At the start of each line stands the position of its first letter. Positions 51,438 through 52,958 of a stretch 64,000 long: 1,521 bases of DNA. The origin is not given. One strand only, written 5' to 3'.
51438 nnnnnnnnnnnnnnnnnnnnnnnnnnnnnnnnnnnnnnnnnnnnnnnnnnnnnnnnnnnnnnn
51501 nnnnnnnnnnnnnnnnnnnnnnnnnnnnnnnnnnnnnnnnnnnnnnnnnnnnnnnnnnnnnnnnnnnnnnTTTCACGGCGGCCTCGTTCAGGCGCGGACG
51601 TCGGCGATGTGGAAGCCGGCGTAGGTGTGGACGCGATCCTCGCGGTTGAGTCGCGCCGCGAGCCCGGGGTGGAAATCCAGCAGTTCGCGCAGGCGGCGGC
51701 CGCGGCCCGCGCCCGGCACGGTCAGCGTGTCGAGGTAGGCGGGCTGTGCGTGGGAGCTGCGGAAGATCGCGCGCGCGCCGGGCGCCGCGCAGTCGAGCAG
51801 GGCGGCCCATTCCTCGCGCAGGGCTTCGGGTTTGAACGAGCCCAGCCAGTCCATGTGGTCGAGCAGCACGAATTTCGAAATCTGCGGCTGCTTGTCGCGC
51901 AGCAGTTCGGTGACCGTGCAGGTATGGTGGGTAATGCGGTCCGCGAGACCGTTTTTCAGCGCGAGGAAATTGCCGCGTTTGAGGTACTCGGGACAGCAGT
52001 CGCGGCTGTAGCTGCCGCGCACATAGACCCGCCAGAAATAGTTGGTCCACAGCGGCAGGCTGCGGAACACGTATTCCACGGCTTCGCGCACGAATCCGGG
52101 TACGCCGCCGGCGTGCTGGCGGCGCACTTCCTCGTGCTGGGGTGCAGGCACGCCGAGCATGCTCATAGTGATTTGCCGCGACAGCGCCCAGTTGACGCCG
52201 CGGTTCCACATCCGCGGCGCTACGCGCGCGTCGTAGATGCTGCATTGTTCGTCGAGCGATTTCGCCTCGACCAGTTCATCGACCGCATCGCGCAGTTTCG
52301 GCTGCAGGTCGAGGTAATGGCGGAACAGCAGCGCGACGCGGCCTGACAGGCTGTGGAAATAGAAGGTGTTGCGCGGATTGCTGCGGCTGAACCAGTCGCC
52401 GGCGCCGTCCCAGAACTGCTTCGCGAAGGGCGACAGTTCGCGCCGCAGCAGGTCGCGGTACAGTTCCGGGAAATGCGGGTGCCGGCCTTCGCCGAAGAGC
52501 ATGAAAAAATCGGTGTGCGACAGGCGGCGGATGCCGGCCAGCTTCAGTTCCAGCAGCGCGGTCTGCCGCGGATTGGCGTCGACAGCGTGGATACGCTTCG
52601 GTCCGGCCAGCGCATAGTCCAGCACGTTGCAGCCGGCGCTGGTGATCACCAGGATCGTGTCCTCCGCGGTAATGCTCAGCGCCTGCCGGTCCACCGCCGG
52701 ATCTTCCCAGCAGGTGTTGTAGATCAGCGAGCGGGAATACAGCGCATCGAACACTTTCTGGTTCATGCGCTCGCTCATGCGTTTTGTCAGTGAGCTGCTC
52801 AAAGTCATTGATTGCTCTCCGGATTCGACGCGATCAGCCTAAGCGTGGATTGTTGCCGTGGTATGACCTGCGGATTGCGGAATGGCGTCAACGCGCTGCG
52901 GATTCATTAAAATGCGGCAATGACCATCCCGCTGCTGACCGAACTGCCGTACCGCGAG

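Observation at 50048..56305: Putative phosphate-starvation block: BtaA-like, BtaB-like and PlcP-like operon next to Tat-exported PhoX with a Pho-box-like site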

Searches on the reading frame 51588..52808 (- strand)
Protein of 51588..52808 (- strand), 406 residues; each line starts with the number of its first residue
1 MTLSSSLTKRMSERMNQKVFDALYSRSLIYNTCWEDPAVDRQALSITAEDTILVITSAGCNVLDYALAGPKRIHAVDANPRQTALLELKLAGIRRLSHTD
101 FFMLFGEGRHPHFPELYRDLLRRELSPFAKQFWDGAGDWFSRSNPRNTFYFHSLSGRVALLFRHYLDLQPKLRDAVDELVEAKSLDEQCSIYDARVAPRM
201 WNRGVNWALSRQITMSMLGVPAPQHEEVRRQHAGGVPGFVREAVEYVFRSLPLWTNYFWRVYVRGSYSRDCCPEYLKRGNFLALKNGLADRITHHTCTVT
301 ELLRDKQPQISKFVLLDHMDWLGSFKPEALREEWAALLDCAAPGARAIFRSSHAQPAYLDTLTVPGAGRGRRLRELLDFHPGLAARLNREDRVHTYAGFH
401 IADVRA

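Call 5: search_protein_families(library=pfam, proteins=[window:51588-52808:-], max_evalue=0.01)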
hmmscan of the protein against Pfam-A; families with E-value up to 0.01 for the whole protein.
window:51588-52808:- (406 aa): 1 family
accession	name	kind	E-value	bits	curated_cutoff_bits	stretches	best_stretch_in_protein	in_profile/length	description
PF11899.13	DUF3419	-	4.3e-111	372.2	28.2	1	23-402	5-383/385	Protein of unknown function (DUF3419)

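Call 6: search_protein_families(library=ncbifam, proteins=[window:51588-52808:-], max_evalue=0.01)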
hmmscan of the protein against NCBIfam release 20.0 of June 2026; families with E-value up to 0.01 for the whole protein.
window:51588-52808:- (406 aa): 0 families

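Call 7: find_homologous_proteins(query=window:51588-52808:-, max_evalue=1e-10)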
Query window:51588-52808:- (406 aa): 5668 proteins with E <= 1e-10 among 8000 candidates; the best 120 are listed.
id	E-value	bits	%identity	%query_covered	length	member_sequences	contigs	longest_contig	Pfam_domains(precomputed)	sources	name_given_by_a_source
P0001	7.8e-275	929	98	100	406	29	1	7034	PF11899.14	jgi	jgi:S-adenosylmethionine-diacylglycerol 3-amino-3-carboxypropyl transferase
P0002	4.1e-259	877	95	97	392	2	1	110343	PF11899.14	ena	-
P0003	1.6e-258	876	91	100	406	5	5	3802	PF11899.14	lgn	-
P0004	2.2e-258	875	91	100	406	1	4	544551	PF11899.14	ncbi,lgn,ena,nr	ncbi:MAG: BtaA family protein [Burkholderiales bacterium]|nr:BtaA family protein [Burkholderiales ba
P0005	2.6e-257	872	93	98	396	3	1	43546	PF11899.14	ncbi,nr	ncbi:MAG: BtaA family protein [Burkholderiales bacterium]|nr:BtaA family protein [Burkholderiales ba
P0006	2.7e-257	871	91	100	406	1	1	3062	PF11899.14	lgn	-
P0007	6.6e-254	860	92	98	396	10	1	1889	PF11899.14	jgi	-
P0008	9.7e-241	817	87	97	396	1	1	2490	PF11899.14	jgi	-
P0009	8.8e-237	804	84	98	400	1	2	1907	PF11899.14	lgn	-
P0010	3.0e-235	799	84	98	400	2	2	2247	PF11899.14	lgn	-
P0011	4.4e-235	798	83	98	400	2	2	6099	PF11899.14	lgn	-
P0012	4.8e-235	798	84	98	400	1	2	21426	PF11899.14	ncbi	ncbi:MAG: DUF3419 family protein [Burkholderiales bacterium]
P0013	4.2e-234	795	83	98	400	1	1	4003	PF11899.14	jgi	jgi:S-adenosylmethionine-diacylglycerol 3-amino-3-carboxypropyl transferase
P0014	2.8e-233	792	81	98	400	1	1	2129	PF11899.14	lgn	-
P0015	1.3e-232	790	84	99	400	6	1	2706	PF11899.14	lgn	-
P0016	9.4e-232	787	81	98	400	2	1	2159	PF11899.14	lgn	-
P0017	1.5e-230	783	82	98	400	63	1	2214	PF11899.14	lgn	-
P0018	1.8e-230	783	83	99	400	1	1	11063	PF11899.14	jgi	-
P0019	7.2e-230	781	82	98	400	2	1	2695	PF11899.14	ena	-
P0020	8.2e-230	781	82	99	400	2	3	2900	PF11899.14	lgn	-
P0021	2.1e-229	780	82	98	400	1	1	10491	PF11899.14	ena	-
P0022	2.5e-229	779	84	95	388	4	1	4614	PF11899.14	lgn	-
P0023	4.3e-229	779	82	98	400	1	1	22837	PF11899.14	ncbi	-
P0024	7.8e-229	778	81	98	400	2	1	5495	PF11899.14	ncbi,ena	-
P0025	1.9e-228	777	81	98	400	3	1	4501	PF11899.14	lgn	-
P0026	2.5e-228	776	80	99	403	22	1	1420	PF11899.14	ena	-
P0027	1.0e-227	774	84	95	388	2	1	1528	PF11899.14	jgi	-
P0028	1.1e-227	774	81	98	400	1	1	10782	PF11899.14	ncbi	-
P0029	3.5e-227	772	81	98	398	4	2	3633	PF11899.14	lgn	-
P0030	1.1e-224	764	79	99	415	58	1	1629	PF11899.14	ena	-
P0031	2.3e-223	760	80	97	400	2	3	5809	PF11899.14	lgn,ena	-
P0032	8.0e-221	751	79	99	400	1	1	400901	PF11899.14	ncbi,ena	-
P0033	9.1e-221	751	79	98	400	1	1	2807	PF11899.14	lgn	-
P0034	4.7e-215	732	77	99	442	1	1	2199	PF11899.14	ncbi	-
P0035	1.6e-207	708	85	85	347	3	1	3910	PF11899.14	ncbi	ncbi:MAG: DUF3419 family protein, partial [Burkholderiales bacterium]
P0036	4.0e-185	634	68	98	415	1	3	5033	PF11899.14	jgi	jgi:S-adenosylmethionine-diacylglycerol 3-amino-3-carboxypropyl transferase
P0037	6.3e-185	633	68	97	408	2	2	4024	PF11899.14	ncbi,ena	-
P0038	1.2e-184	632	68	98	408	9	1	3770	PF11899.14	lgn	-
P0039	1.8e-184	632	68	98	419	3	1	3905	PF11899.14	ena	-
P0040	2.2e-183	628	67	98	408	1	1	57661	PF11899.14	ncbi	-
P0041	3.8e-183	627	68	98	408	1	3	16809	PF11899.14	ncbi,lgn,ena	-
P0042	4.0e-183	627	68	97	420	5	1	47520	PF11899.14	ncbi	-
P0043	4.3e-183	627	67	97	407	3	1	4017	PF11899.14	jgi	-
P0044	4.5e-183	627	66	99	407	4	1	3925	PF11899.14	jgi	jgi:S-adenosylmethionine-diacylglycerol 3-amino-3-carboxypropyl transferase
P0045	2.0e-182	625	67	98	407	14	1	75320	PF11899.14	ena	-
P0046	7.4e-182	623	68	98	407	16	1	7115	PF11899.14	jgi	jgi:S-adenosylmethionine-diacylglycerol 3-amino-3-carboxypropyl transferase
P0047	3.2e-181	621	68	98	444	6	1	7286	PF11899.14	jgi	jgi:S-adenosylmethionine-diacylglycerol 3-amino-3-carboxypropyl transferase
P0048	5.7e-181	620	66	98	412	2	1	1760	PF11899.14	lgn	-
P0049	3.8e-180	617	67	100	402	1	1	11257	PF11899.14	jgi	jgi:S-adenosylmethionine-diacylglycerol 3-amino-3-carboxypropyl transferase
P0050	9.1e-180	616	80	79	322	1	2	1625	PF11899.14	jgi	jgi:S-adenosylmethionine-diacylglycerol 3-amino-3-carboxypropyl transferase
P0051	3.1e-179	614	67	97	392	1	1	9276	PF11899.14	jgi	jgi:S-adenosylmethionine-diacylglycerol 3-amino-3-carboxypropyl transferase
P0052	3.3e-179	614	66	98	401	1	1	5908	PF11899.14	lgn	-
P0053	5.9e-179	613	67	97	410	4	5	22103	PF11899.14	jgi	jgi:S-adenosylmethionine-diacylglycerol 3-amino-3-carboxypropyl transferase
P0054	7.2e-179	613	65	99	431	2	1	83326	PF11899.14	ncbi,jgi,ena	jgi:S-adenosylmethionine-diacylglycerol 3-amino-3-carboxypropyl transferase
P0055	9.7e-179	613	66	97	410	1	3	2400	PF11899.14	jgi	jgi:S-adenosylmethionine-diacylglycerol 3-amino-3-carboxypropyl transferase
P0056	2.7e-178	611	65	98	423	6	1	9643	PF11899.14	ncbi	-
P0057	4.0e-178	611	67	97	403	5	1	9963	PF11899.14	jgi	-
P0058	7.3e-178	610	65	97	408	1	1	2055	PF11899.14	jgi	jgi:S-adenosylmethionine-diacylglycerol 3-amino-3-carboxypropyl transferase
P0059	1.4e-177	609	65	99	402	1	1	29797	PF11899.14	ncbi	-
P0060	1.7e-177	609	64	100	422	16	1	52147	PF11899.14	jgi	jgi:S-adenosylmethionine-diacylglycerol 3-amino-3-carboxypropyl transferase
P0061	3.0e-177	608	67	100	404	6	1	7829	PF11899.14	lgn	-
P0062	4.9e-177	607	63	99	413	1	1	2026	PF11899.14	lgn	-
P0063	1.9e-176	605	65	98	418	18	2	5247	PF11899.14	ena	-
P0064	3.0e-176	605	64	99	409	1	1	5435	PF11899.14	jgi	jgi:S-adenosylmethionine-diacylglycerol 3-amino-3-carboxypropyl transferase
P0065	2.1e-175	602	64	98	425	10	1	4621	PF11899.14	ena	-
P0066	3.5e-175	601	67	98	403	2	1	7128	PF11899.14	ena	-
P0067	5.8e-175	600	66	98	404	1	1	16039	PF11899.14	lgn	-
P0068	6.6e-175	600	66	98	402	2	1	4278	PF11899.14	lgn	-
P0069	1.2e-174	599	66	97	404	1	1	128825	PF11899.14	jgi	-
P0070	1.7e-174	599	63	100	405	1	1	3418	PF11899.14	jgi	jgi:S-adenosylmethionine-diacylglycerol 3-amino-3-carboxypropyl transferase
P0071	2.1e-174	598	68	95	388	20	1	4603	PF11899.14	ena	-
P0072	2.6e-174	598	66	98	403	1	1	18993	PF11899.14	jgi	jgi:S-adenosylmethionine-diacylglycerol 3-amino-3-carboxypropyl transferase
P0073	3.7e-174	598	66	98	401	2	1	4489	PF11899.14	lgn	-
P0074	3.9e-174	598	65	100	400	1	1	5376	PF11899.14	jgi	jgi:S-adenosylmethionine-diacylglycerol 3-amino-3-carboxypropyl transferase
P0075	5.1e-174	597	63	99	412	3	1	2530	PF11899.14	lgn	-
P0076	5.8e-174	597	65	98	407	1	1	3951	PF11899.14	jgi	-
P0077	7.9e-174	597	66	98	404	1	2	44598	PF11899.14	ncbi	-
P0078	8.2e-174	597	64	100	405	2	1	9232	PF11899.14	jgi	jgi:S-adenosylmethionine-diacylglycerol 3-amino-3-carboxypropyl transferase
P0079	8.4e-174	597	66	97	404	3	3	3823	PF11899.14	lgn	-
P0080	1.1e-173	596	66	98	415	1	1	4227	PF11899.14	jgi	jgi:S-adenosylmethionine-diacylglycerol 3-amino-3-carboxypropyl transferase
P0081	1.5e-173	596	67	97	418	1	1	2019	PF11899.14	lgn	-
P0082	3.7e-173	594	66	98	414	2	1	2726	PF11899.14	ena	-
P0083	1.2e-172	593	64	98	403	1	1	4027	PF11899.14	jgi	jgi:S-adenosylmethionine-diacylglycerol 3-amino-3-carboxypropyl transferase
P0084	1.9e-172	592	65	97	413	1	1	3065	PF11899.14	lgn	-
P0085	2.0e-172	592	65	98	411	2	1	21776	PF11899.14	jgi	-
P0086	2.3e-172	592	65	98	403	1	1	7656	PF11899.14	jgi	jgi:S-adenosylmethionine-diacylglycerol 3-amino-3-carboxypropyl transferase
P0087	2.4e-172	592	64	99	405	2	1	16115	PF11899.14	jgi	jgi:S-adenosylmethionine-diacylglycerol 3-amino-3-carboxypropyl transferase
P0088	2.5e-172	592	66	98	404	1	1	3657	PF11899.14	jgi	jgi:S-adenosylmethionine-diacylglycerol 3-amino-3-carboxypropyl transferase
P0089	8.3e-172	590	63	100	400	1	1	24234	PF11899.14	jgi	jgi:S-adenosylmethionine-diacylglycerol 3-amino-3-carboxypropyl transferase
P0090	8.4e-172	590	63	100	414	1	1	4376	PF11899.14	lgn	-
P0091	1.3e-171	589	65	98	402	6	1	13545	PF11899.14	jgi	jgi:S-adenosylmethionine-diacylglycerol 3-amino-3-carboxypropyl transferase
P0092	1.5e-171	589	65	97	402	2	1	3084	PF11899.14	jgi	jgi:S-adenosylmethionine-diacylglycerol 3-amino-3-carboxypropyl transferase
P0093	2.0e-171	589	63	100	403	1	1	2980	PF11899.14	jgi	jgi:S-adenosylmethionine-diacylglycerol 3-amino-3-carboxypropyl transferase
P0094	2.1e-171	589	63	99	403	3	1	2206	PF11899.14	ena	-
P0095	3.4e-171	588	64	97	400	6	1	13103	PF11899.14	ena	-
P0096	4.3e-171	588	63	98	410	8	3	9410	PF11899.14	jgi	jgi:S-adenosylmethionine-diacylglycerol 3-amino-3-carboxypropyl transferase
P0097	4.3e-171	588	64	98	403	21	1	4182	PF11899.14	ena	-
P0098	5.0e-171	587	64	100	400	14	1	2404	PF11899.14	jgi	jgi:S-adenosylmethionine-diacylglycerol 3-amino-3-carboxypropyl transferase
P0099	6.9e-171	587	64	97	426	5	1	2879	PF11899.14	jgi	jgi:S-adenosylmethionine-diacylglycerol 3-amino-3-carboxypropyl transferase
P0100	7.1e-171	587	65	97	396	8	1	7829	PF11899.14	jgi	jgi:S-adenosylmethionine-diacylglycerol 3-amino-3-carboxypropyl transferase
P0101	7.2e-171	587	65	99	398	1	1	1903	PF11899.14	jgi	jgi:S-adenosylmethionine-diacylglycerol 3-amino-3-carboxypropyl transferase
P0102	1.1e-170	586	64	98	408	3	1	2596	PF11899.14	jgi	jgi:S-adenosylmethionine-diacylglycerol 3-amino-3-carboxypropyl transferase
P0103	1.1e-170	586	64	98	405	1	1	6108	PF11899.14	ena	-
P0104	1.4e-170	586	65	98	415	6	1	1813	PF11899.14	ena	-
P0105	1.6e-170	586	64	96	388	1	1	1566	PF11899.14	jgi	jgi:S-adenosylmethionine-diacylglycerol 3-amino-3-carboxypropyl transferase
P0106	1.7e-170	586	65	95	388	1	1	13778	PF11899.14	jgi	jgi:S-adenosylmethionine-diacylglycerol 3-amino-3-carboxypropyl transferase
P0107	2.1e-170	585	65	97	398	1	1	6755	PF11899.14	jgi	jgi:S-adenosylmethionine-diacylglycerol 3-amino-3-carboxypropyl transferase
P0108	2.3e-170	585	62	98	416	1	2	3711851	PF11899.14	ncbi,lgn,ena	-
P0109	2.4e-170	585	64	97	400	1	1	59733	PF11899.14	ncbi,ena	-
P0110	2.5e-170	585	62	99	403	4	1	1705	PF11899.14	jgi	jgi:S-adenosylmethionine-diacylglycerol 3-amino-3-carboxypropyl transferase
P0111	2.7e-170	585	64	98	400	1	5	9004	PF11899.14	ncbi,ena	-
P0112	2.8e-170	585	63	99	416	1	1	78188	PF11899.14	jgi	jgi:S-adenosylmethionine-diacylglycerol 3-amino-3-carboxypropyl transferase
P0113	3.0e-170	585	64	98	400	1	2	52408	PF11899.14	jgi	jgi:S-adenosylmethionine-diacylglycerol 3-amino-3-carboxypropyl transferase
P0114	3.5e-170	585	64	98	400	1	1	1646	PF11899.14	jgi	jgi:S-adenosylmethionine-diacylglycerol 3-amino-3-carboxypropyl transferase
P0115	3.6e-170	585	63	98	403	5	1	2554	PF11899.14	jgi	-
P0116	3.9e-170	584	64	98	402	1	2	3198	PF11899.14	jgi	jgi:S-adenosylmethionine-diacylglycerol 3-amino-3-carboxypropyl transferase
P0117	4.3e-170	584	63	98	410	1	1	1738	PF11899.14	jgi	jgi:S-adenosylmethionine-diacylglycerol 3-amino-3-carboxypropyl transferase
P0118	4.7e-170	584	66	98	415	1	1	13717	PF11899.14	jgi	jgi:S-adenosylmethionine-diacylglycerol 3-amino-3-carboxypropyl transferase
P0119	4.8e-170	584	64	100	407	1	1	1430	PF11899.14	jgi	jgi:S-adenosylmethionine-diacylglycerol 3-amino-3-carboxypropyl transferase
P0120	4.9e-170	584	67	97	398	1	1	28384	PF11899.14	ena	-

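Call 8: find_encoding_contigs(protein=window:51588-52808:-, flank=8000, max_places=6)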
Protein window:51588-52808:- (406 aa): 3 contigs read that carry it; 3 places shown.
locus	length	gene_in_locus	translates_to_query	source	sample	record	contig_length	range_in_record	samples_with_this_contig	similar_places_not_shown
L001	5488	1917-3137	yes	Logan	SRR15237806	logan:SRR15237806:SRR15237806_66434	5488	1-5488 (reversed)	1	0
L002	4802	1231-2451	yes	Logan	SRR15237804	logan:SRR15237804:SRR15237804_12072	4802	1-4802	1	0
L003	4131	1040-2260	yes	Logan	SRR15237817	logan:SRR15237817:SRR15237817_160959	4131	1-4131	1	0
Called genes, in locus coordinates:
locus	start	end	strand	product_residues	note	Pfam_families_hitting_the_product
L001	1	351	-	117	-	?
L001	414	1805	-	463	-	PF04715:, PF00425:Chorismate_bind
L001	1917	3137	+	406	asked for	PF11899:DUF3419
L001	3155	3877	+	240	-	PF13489:Methyltransf_23, PF01209:Ubie_methyltran (weak), PF13847:Methyltransf_31 (weak), PF08241:Methyltransf_11, PF08242:Methyltransf_12, PF13649:Methyltransf_25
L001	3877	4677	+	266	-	PF00149:Metallophos, PF12850:Metallophos_2 (weak)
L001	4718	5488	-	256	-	?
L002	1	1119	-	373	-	?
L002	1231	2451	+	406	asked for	PF11899:DUF3419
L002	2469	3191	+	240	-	PF13489:Methyltransf_23, PF01209:Ubie_methyltran (weak), PF13847:Methyltransf_31 (weak), PF08241:Methyltransf_11, PF08242:Methyltransf_12, PF13649:Methyltransf_25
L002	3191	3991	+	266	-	PF00149:Metallophos, PF12850:Metallophos_2 (weak)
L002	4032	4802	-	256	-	?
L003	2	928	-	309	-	?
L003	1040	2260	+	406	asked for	PF11899:DUF3419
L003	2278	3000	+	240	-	PF13489:Methyltransf_23, PF01209:Ubie_methyltran (weak), PF13847:Methyltransf_31 (weak), PF08241:Methyltransf_11, PF08242:Methyltransf_12, PF13649:Methyltransf_25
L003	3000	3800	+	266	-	PF00149:Metallophos, PF12850:Metallophos_2 (weak)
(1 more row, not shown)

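Call 15: find_related_loci(query=A1, collection=genome_contigs, flank=7000)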
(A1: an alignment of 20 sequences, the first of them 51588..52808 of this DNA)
Query A1 (406 aa) in genome_contigs; peptide patterns used: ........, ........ (x = any residue, [..] = any of these).
600 stretches matched a pattern (row limit reached: there are more); 599 encode a relative of the query (tblastn E <= 1e-3); the best 80 are kept; 80 distinct loci.
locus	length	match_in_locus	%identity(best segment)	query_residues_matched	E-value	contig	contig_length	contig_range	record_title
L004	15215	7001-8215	93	2-406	0e+0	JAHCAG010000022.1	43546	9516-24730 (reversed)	MAG: Burkholderiales bacterium isolate ACE_PRO61 PRO61_22, whole genome shotgun sequence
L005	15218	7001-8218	91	1-406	0e+0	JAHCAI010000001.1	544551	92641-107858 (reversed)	MAG: Burkholderiales bacterium isolate ACE_PRO63 PRO63_1, whole genome shotgun sequence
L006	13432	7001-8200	83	2-405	0e+0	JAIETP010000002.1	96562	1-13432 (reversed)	MAG: Burkholderiales bacterium isolate time.spades.CONCOCT.2.5kb_015 c_000000000014, whole genome shotgun sequence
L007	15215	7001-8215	94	2-406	0e+0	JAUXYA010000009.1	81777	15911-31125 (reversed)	MAG: Burkholderiales bacterium isolate C18_concoct.bin.105 C18_k141_327539, whole genome shotgun sequence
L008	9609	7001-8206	82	4-405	0e+0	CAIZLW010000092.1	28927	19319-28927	MAG: uncultured beta proteobacterium isolate Loc090519-7m_bin-0592 genome assembly, contig: bin-0592:092/246, whole geno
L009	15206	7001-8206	80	4-405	0e+0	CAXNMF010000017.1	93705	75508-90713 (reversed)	MAG: Burkholderiales bacterium isolate ME-04may21-LR-25 genome assembly, contig: ME-04may21-LR-C829, whole genome shotgu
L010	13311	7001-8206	79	4-405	0e+0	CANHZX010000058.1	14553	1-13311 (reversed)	MAG: Betaproteobacteria bacterium isolate RE-4nov15-132 genome assembly, contig: RE-4nov15-C6230, whole genome shotgun s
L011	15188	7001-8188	66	11-406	0e+0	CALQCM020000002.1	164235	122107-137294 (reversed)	MAG: Chitinophaga pinensis isolate HRS-HS12-bin-37 genome assembly, contig: HRSG-H12-C42, whole genome shotgun sequence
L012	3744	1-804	97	139-406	0e+0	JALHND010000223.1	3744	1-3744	MAG: Burkholderiales bacterium isolate Bin_52_4 c_000000073510, whole genome shotgun sequence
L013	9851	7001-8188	65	8-406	3e-175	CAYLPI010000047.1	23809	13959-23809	MAG TPA_asm: uncultured Bordetella sp. isolate SRP128246_co1_452 genome assembly, contig: NODE_4042_length_23809_cov_9.6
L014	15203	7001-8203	65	6-406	9e-173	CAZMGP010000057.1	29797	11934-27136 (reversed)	MAG TPA_asm: uncultured Enterobacteriaceae bacterium isolate SRP093762_co1_12 genome assembly, contig: NODE_925_length_2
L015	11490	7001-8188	64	8-406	1e-171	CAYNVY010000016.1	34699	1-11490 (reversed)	MAG TPA_asm: uncultured Enterobacteriaceae bacterium isolate SRP302447_co3_36 genome assembly, contig: NODE_3310_length_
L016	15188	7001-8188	62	11-406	1e-171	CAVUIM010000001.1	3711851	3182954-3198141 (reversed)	MAG: uncultured Acidobacteriota bacterium isolate MFD04651.bin.1.237 genome assembly, contig: contig_218, whole genome s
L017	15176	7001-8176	64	11-404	4e-171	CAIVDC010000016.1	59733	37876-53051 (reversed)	MAG: uncultured Sterolibacterium sp. isolate MJ-time_bin-3476 genome assembly, contig: bin-3476:016/146, whole genome sh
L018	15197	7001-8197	65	3-406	6e-171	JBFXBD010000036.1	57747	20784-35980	MAG: Gammaproteobacteria bacterium isolate CA_2019_TPBS_38 NODE_3634_length_57747_cov_5.824124_TPBS, whole genome shotgu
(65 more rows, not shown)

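Call 17: search_solved_structures(query=window:51588-52808:-, max_evalue=1)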
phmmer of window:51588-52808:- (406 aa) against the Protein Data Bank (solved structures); distinct sequences matched with E-value up to 1: 0.

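Call 22: search_dna_similar(query=window:51588-52808:-, collection=plasmids, mode=protein, max_rows=40, rows=spread)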
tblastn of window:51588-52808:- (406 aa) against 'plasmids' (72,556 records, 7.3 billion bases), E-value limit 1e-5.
Records with a match: 14; places in all: 14; records where one place covers at least 80% of the query: 13.
Best place of each record, by identity: <60% 14.
By first word of the organism name: Sinorhizobium 5; Shinella 4; Rhizobium 3; Chondrinema 1; Brevibacillus 1.
By predicted mobility (MOB-suite, as given by PLSDB): non-mobilizable 13; conjugative 1.
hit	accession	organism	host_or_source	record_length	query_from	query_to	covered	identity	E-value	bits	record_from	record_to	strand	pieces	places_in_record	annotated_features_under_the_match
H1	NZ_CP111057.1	Chondrinema litorale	Seaweed,red alga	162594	19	405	95%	38.4%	2e-88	299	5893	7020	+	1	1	BtaA family protein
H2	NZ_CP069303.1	Shinella sp. PSBB067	monoisolate,Minnesota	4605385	4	401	98%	33.6%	4e-42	165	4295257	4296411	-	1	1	none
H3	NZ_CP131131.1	Shinella zoogloeoides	isolate,Activated charcoal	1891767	15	401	95%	31.9%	7e-42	164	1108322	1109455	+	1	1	none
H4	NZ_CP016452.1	Sinorhizobium sp. RAC02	Microbial isolate,Algal phycosphere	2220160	15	406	97%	31.3%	1e-43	170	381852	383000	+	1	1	none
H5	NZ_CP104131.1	Sinorhizobium sp. K101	Phaseolus vulgaris,cell ...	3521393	5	401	98%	30.7%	2e-33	139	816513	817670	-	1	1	none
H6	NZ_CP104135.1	Sinorhizobium sp. C101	Phaseolus vulgaris,cell ...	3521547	5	401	98%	30.7%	2e-33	139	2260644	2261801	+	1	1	none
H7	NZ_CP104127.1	Sinorhizobium sp. M103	Phaseolus vulgaris,cell ...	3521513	15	401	95%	30.2%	3e-33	139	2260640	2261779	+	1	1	none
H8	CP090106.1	Sinorhizobium meliloti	Medicago,Cell culture,Plant nodule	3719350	15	401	93%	30.1%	2e-26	146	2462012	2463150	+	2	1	none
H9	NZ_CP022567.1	Rhizobium leguminosarum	Root nodule,Pisum sativum root-nodule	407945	15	406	97%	28.4%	7e-33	138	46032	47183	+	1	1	DUF3419 family protein | class I SAM-dependent methyltransferase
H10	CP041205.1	Rhizobium sp. NIBRBAC000502774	Genome assembly,Coal mine soil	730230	24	365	84%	25.6%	9e-11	71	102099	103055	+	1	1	DUF3419 family protein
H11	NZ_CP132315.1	Shinella oryzae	Homo sapiens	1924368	1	365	90%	23.8%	1e-6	58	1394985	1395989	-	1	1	none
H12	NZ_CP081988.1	Shinella oryzae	cell culture,rhizosphere soil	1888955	15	365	86%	24.6%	7e-9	66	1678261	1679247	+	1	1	none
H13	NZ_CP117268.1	Rhizobium rhododendri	Rhododendron sp.,pure bacterial ...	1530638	24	364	84%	24.7%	1e-6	59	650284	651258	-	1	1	record has no annotation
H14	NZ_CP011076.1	Brevibacillus laterosporus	Oryza sativa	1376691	27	330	75%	26.9%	7e-14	81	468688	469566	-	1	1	none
